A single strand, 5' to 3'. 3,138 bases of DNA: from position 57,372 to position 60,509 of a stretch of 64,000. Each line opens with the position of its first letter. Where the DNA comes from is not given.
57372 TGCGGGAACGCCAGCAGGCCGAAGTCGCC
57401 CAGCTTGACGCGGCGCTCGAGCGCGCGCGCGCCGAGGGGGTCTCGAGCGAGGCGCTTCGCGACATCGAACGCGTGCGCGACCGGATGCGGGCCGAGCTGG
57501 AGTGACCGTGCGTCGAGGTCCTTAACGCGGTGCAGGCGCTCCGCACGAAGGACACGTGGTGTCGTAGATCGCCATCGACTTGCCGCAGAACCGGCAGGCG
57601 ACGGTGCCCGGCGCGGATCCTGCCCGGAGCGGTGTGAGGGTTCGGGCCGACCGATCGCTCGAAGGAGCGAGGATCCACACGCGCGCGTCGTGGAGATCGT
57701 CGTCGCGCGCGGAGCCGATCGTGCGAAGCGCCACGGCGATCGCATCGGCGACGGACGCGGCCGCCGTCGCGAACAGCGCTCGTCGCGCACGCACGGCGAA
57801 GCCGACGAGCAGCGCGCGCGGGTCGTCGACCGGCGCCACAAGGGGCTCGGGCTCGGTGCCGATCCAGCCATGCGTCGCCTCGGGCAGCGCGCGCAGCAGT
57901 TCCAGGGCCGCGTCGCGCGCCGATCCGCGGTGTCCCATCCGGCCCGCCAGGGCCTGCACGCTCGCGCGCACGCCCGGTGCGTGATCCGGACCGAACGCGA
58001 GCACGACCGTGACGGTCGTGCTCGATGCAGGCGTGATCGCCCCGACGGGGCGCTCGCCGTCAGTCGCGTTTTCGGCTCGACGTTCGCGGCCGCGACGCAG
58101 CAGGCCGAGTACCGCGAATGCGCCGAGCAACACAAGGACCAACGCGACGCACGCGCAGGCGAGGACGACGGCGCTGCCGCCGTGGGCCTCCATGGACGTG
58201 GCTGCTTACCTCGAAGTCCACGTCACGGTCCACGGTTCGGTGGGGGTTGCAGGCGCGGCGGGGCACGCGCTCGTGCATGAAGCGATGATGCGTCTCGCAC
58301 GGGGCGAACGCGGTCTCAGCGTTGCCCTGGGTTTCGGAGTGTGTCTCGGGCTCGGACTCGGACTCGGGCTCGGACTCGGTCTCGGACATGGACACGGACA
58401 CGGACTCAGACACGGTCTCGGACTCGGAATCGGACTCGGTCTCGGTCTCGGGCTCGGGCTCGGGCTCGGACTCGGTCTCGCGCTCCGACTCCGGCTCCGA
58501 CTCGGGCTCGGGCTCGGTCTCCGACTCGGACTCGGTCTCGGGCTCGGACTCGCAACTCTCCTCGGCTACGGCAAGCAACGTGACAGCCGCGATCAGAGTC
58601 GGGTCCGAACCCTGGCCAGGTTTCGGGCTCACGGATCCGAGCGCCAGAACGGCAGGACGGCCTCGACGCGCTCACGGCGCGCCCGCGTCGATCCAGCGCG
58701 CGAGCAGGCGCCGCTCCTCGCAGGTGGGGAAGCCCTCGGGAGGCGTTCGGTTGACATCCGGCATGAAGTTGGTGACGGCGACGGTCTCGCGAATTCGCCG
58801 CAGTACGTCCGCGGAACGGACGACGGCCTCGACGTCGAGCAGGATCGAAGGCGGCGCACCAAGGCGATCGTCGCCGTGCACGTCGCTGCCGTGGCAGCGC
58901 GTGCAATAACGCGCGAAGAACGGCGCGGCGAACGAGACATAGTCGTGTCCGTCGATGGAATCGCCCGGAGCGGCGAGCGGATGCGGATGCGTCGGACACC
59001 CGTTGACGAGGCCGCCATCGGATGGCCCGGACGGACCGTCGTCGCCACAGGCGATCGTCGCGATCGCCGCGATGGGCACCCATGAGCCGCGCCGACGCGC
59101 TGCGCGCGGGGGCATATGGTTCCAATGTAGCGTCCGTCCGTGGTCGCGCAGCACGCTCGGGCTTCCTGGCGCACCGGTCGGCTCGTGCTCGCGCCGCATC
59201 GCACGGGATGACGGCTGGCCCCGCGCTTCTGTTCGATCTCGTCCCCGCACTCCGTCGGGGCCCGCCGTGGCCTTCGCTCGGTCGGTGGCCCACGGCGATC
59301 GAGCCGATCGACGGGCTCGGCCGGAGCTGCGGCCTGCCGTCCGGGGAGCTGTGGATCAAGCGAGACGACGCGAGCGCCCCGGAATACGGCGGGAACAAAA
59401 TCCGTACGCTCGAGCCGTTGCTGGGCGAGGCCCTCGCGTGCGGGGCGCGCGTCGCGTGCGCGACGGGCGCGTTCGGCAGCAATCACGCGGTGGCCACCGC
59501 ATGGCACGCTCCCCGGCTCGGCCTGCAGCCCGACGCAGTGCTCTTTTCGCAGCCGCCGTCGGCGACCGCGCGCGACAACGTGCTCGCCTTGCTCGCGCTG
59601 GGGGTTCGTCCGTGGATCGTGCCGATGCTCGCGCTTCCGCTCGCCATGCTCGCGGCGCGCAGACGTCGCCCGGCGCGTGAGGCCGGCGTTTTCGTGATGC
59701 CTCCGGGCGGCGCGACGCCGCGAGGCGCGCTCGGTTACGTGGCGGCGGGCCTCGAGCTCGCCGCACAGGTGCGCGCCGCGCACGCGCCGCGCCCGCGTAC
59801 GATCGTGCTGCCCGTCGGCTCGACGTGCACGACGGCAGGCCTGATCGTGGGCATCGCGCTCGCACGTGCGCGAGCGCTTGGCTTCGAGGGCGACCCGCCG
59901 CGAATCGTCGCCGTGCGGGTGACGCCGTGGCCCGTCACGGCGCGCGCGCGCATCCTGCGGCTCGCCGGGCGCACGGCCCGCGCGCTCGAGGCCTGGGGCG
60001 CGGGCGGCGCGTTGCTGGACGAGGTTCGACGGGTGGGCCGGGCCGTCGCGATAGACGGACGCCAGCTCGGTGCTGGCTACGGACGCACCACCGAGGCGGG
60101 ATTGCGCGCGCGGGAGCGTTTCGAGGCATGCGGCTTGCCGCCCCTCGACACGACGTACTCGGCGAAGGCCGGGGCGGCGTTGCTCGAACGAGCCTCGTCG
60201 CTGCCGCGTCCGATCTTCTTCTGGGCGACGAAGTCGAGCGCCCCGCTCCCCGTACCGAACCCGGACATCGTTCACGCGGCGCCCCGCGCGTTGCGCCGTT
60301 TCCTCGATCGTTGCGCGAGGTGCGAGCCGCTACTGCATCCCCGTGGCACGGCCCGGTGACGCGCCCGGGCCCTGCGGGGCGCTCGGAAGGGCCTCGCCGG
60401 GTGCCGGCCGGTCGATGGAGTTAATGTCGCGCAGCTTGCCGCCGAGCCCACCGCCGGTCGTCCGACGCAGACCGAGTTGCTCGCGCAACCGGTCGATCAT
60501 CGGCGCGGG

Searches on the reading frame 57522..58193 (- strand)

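Call 19: search_protein_families(library=pfam, proteins=[window:57522-58193:-], max_evalue=0.01)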
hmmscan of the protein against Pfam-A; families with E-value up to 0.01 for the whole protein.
window:57522-58193:- (223 aa): 1 family
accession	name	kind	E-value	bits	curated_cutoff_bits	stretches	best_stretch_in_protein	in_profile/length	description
PF13240.11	Zn_Ribbon_1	-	0.009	16.2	25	0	200-220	2-22/23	zinc-ribbon domain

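Call 80: search_protein_families(library=pfam, proteins=[window:57522-58193:-], max_evalue=0.01)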
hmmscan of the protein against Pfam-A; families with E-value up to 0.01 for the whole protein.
window:57522-58193:- (223 aa): 1 family
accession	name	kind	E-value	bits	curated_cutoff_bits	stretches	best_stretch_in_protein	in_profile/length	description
PF13240.11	Zn_Ribbon_1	-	0.009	16.2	25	0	200-220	2-22/23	zinc-ribbon domain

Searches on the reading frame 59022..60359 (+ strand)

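Call 19: search_protein_families(library=pfam, proteins=[window:59022-60359:+], max_evalue=0.01)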
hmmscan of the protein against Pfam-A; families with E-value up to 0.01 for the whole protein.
window:59022-60359:+ (445 aa): 1 family
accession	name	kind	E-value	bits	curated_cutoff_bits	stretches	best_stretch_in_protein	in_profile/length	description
PF00291.31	PALP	-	2.7e-24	86.4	35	1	85-396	2-285/295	Pyridoxal-phosphate dependent enzyme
